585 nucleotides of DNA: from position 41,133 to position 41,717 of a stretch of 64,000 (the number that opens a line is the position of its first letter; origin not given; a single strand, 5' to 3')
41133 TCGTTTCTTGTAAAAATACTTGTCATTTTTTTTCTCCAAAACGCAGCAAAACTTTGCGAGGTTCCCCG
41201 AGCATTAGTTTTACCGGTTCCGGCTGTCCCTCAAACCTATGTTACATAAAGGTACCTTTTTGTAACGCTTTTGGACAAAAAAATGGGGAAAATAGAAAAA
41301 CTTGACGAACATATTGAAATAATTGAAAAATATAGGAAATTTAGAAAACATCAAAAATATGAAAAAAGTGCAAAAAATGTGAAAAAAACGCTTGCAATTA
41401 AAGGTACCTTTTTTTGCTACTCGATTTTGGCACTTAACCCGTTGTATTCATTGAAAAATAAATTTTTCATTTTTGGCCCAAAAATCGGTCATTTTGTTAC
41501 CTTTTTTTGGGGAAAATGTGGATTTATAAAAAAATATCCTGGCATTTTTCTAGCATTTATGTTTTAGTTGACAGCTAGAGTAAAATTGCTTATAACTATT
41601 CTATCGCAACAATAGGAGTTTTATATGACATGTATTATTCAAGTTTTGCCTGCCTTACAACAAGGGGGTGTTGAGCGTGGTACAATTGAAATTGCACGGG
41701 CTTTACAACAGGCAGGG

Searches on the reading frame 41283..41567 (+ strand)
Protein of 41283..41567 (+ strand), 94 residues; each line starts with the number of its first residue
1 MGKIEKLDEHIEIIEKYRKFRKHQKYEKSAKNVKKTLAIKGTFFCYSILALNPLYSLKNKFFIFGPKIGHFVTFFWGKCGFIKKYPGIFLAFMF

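Call 42: search_protein_families(library=pfam, proteins=[window:41283-41567:+], max_evalue=0.001)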
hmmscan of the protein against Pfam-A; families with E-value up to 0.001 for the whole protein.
window:41283-41567:+ (94 aa): 0 families
